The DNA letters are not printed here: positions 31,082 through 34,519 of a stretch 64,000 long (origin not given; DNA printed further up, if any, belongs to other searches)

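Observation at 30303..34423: AT-rich inserted gene for a PLD-nuclease / SF2-helicase / DUF3427 fusion (SauUSI-like type IV restriction architecture) next to a DEDDh exonuclease and a tandem-repeat array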

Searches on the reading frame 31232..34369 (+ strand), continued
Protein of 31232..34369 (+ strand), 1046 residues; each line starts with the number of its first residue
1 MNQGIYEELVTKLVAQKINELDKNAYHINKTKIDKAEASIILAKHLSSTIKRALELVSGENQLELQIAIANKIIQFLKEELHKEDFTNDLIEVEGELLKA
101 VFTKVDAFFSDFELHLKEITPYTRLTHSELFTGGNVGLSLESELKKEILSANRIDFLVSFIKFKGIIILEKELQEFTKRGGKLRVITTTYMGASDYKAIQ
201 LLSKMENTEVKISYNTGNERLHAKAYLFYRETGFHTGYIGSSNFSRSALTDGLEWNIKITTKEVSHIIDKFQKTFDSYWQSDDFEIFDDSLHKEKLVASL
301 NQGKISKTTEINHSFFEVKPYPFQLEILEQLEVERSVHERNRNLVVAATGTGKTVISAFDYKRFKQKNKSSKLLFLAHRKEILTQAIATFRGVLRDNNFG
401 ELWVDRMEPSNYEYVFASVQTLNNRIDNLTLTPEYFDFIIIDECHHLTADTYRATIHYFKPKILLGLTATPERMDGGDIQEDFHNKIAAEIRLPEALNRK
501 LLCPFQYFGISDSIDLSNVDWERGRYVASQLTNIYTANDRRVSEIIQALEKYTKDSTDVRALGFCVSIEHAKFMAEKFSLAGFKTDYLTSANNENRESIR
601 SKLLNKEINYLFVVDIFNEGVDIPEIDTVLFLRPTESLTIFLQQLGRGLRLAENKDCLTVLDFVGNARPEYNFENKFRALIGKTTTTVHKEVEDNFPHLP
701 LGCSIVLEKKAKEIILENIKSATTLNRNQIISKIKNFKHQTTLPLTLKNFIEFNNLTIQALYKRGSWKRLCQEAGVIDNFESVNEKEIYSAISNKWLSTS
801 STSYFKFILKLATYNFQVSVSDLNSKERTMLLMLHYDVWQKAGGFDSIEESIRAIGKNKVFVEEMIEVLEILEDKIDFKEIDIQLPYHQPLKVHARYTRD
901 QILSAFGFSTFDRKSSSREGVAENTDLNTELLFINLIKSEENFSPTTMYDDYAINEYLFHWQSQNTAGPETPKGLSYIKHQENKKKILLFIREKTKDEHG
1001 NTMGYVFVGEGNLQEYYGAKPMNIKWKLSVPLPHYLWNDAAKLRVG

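Call 37: search_protein_families(library=ncbifam, proteins=[L003:7618-8001:+, L002:1894-2280:+, L004:5633-5998:+], max_evalue=0.001)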
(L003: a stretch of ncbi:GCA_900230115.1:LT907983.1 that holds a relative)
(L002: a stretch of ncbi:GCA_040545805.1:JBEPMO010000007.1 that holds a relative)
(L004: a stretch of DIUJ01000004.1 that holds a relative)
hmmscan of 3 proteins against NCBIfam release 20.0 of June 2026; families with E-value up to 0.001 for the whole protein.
L003:7618-8001:+ (128 aa): 18 families
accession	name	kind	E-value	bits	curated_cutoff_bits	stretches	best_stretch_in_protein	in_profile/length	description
NF006530.0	PRK08999.1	equivalog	8.5e-21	74.3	245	1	4-123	6-126/315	Nudix family hydrolase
TIGR00586.1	mutt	equivalog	4.1e-20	72.1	97.9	1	6-123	7-125/129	8-oxo-dGTP diphosphatase MutT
NF007834.0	PRK10546.1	equivalog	4.5e-20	71.8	156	1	5-126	5-126/135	pyrimidine (deoxy)nucleoside triphosphate diphosphatase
NF008044.0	PRK10776.1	equivalog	5.5e-17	61.9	148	1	6-124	6-125/130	8-oxo-dGTP diphosphatase MutT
NF012016.0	PRK15472.1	equivalog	2.9e-08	33.5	95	1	4-70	4-70/141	nucleoside triphosphatase NudI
NF001936.0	PRK00714.1-3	equivalog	1.6e-07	31.3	118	1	5-81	13-89/155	RNA pyrophosphohydrolase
NF001938.0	PRK00714.1-5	equivalog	3.3e-07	29.8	116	1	6-81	16-98/172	RNA pyrophosphohydrolase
NF001299.0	PRK00241.1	equivalog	4.7e-07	29.5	158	1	8-110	140-239/263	NAD(+) diphosphatase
NF052459.1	OxoGTPPhMutT1Mycb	equivalog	1.3e-06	27.7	475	1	13-107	16-107/292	8-oxo-(d)GTP phosphatase MutT1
NF001937.0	PRK00714.1-4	equivalog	1.2e-05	25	139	1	6-67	11-68/161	RNA pyrophosphohydrolase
TIGR02705.1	nudix_YtkD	equivalog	1.3e-05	24.8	154.4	1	32-58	47-73/156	RNA deprotection pyrophosphohydrolase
NF041652.1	Nud_hyd_Dein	equivalog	1.5e-05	25.3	200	1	9-112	19-130/152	Nudix hydrolase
NF003785.0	PRK05379.1-1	equivalog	3.6e-05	23.1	418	1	5-78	204-280/347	bifunctional nicotinamide-nucleotide adenylyltransferase/Nudix hydroxylase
NF001934.0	PRK00714.1-1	equivalog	0.00011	21.6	241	1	6-67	11-68/176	RNA pyrophosphohydrolase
NF006961.0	PRK09438.1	equivalog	0.0003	20.3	103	0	9-63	14-65/151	dihydroneopterin triphosphate diphosphatase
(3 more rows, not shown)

L002:1894-2280:+ (129 aa): 15 families
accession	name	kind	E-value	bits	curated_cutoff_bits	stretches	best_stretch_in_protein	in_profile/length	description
NF006530.0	PRK08999.1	equivalog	1.1e-22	80.5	245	1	5-127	7-129/315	Nudix family hydrolase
TIGR00586.1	mutt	equivalog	1.8e-21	76.5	97.9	1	1-128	2-129/129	8-oxo-dGTP diphosphatase MutT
NF007834.0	PRK10546.1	equivalog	2e-21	76.2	156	1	7-124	6-123/135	pyrimidine (deoxy)nucleoside triphosphate diphosphatase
NF008044.0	PRK10776.1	equivalog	6.1e-20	71.4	148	1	1-128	1-128/130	8-oxo-dGTP diphosphatase MutT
NF001299.0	PRK00241.1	equivalog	1.4e-08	34.5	158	1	7-98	135-224/263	NAD(+) diphosphatase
NF012016.0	PRK15472.1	equivalog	2e-08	34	95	1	4-64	3-64/141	nucleoside triphosphatase NudI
NF006961.0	PRK09438.1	equivalog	1.6e-07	30.9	103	1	2-108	6-108/151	dihydroneopterin triphosphate diphosphatase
NF003785.0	PRK05379.1-1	equivalog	4.7e-07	29.3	418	1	5-64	203-261/347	bifunctional nicotinamide-nucleotide adenylyltransferase/Nudix hydroxylase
NF001938.0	PRK00714.1-5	equivalog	3.7e-06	26.4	116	1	7-80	16-96/172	RNA pyrophosphohydrolase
NF001936.0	PRK00714.1-3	equivalog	5.4e-06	26.4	118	1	6-85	13-92/155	RNA pyrophosphohydrolase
TIGR02705.1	nudix_YtkD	equivalog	1.3e-05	24.8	154.4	1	32-59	46-73/156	RNA deprotection pyrophosphohydrolase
NF001937.0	PRK00714.1-4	equivalog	8.9e-05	22.2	139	1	11-64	15-64/161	RNA pyrophosphohydrolase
NF052459.1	OxoGTPPhMutT1Mycb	equivalog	0.00044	19.5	475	1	32-87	30-85/292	8-oxo-(d)GTP phosphatase MutT1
NF041652.1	Nud_hyd_Dein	equivalog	0.00047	20.4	200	1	11-77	20-89/152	Nudix hydrolase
NF008736.0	PRK11762.1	equivalog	0.00071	19.1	169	1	7-69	51-112/186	ADP compounds hydrolase NudE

L004:5633-5998:+ (122 aa): 15 families
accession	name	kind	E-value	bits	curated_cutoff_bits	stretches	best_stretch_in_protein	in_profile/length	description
NF006530.0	PRK08999.1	equivalog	3.3e-23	82.2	245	1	1-121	8-129/315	Nudix family hydrolase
TIGR00586.1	mutt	equivalog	4.1e-21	75.3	97.9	1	1-122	7-129/129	8-oxo-dGTP diphosphatase MutT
NF007834.0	PRK10546.1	equivalog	1.8e-19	69.9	156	1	1-118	6-123/135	pyrimidine (deoxy)nucleoside triphosphate diphosphatase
NF008044.0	PRK10776.1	equivalog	9.5e-19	67.6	148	1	4-121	9-127/130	8-oxo-dGTP diphosphatase MutT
NF001299.0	PRK00241.1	equivalog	1.2e-07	31.4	158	1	32-93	166-225/263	NAD(+) diphosphatase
NF012016.0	PRK15472.1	equivalog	3.6e-06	26.7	95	1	2-60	7-66/141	nucleoside triphosphatase NudI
TIGR02705.1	nudix_YtkD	equivalog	1.2e-05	24.9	154.4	1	28-52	48-72/156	RNA deprotection pyrophosphohydrolase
NF001936.0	PRK00714.1-3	equivalog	2.5e-05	24.2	118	1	25-82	35-95/155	RNA pyrophosphohydrolase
NF003785.0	PRK05379.1-1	equivalog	5.2e-05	22.6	418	1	4-57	208-260/347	bifunctional nicotinamide-nucleotide adenylyltransferase/Nudix hydroxylase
NF001938.0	PRK00714.1-5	equivalog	6e-05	22.5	116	1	5-57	20-77/172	RNA pyrophosphohydrolase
NF001937.0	PRK00714.1-4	equivalog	9.7e-05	22.1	139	1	9-56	19-62/161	RNA pyrophosphohydrolase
NF001934.0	PRK00714.1-1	equivalog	0.00027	20.4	241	1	7-64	17-70/176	RNA pyrophosphohydrolase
NF041652.1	Nud_hyd_Dein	equivalog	0.00028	21.1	200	1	9-72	24-90/152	Nudix hydrolase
NF006961.0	PRK09438.1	equivalog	0.00036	20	103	0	5-58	13-65/151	dihydroneopterin triphosphate diphosphatase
TIGR00052.1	TIGR00052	subfamily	0.00044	19.9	79.55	1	4-80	59-134/188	nudix-type nucleoside diphosphatase, YffH/AdpP family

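Call 46: search_protein_representatives(protein=window:31232-34369:+)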
Query: 1046 residues. Proteins with E-value up to 0.001 (for the whole library): 39315; up to 1e-10: 21655; up to 1e-30: 3383. The best 150 are listed.
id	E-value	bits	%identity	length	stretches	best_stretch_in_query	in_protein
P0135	0.0e+00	1223.8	54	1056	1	3-1046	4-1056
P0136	0.0e+00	1215.1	54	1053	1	1-1046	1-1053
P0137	0.0e+00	1128.1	62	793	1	253-1045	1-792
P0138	0.0e+00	1058.3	49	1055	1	1-1046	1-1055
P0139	0.0e+00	1051.8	66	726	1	3-722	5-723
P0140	0.0e+00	1045.0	49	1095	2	3-810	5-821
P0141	0.0e+00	1040.8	49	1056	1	6-1043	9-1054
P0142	2.4e-295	999.3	47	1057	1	2-1036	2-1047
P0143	2.8e-295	999.1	49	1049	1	1-1046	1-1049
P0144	1.6e-287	973.4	47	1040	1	3-1043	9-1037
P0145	1.3e-286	970.4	46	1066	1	1-1046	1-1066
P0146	1.8e-271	920.2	46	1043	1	1-1041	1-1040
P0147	1.5e-262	890.7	44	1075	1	3-1040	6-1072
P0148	7.0e-261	885.2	45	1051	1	87-1040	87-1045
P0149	4.5e-259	879.2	45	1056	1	3-1046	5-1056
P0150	4.7e-259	879.1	44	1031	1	2-1039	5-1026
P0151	2.6e-253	860.1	44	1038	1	2-1046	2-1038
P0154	3.2e-250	849.9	43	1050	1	2-1033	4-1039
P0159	6.4e-247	839.0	43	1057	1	2-1046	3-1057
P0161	6.3e-244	829.1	42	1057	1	3-1036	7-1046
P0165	5.6e-240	816.0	41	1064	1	1-1043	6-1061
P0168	3.2e-235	800.2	64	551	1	497-1046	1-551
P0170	2.0e-232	791.0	40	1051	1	4-1037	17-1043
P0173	7.3e-230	782.5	40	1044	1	2-1040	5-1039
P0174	4.2e-229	780.0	41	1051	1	3-1043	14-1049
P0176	1.7e-222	758.1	40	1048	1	2-1039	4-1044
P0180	1.4e-220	751.8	41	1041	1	120-1039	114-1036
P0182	7.7e-218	742.7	42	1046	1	117-1040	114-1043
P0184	6.7e-216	736.3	39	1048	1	2-1036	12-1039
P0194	9.8e-213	725.8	44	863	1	191-1046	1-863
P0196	1.8e-210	718.3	41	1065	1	3-1046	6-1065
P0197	6.6e-210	716.5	49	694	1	352-1043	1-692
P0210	3.8e-205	700.7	42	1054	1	121-1034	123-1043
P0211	3.9e-204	697.4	38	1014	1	3-1038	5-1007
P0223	1.1e-198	679.3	38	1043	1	3-1034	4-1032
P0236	2.6e-193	661.6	36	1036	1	41-1039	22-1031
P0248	6.9e-191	653.5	38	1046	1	121-1036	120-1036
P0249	3.8e-190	651.1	37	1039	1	3-1036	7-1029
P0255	4.5e-187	640.9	38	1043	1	119-1037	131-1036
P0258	2.4e-186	638.5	39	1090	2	316-1014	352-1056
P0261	6.9e-185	633.7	37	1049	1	3-1043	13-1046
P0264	1.2e-182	626.2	40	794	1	265-1043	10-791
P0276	8.6e-179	613.5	39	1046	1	115-1044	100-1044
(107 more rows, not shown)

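Call 49: search_protein_families(library=pfam, proteins=[L002:5485-6378:+, L002:1646-1894:+, L003:11184-11654:+], max_evalue=0.001)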
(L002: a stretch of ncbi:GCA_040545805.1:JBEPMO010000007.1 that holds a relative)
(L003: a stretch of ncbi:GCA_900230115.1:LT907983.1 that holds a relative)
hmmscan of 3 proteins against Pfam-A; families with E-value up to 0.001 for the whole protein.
L002:5485-6378:+ (298 aa): 1 family
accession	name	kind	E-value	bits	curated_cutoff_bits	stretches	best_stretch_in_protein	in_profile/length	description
PF10592.14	AIPR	-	5.4e-88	296.1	25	1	2-298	2-279/308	AIPR protein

L002:1646-1894:+ (83 aa): 0 families

L003:11184-11654:+ (157 aa): 0 families
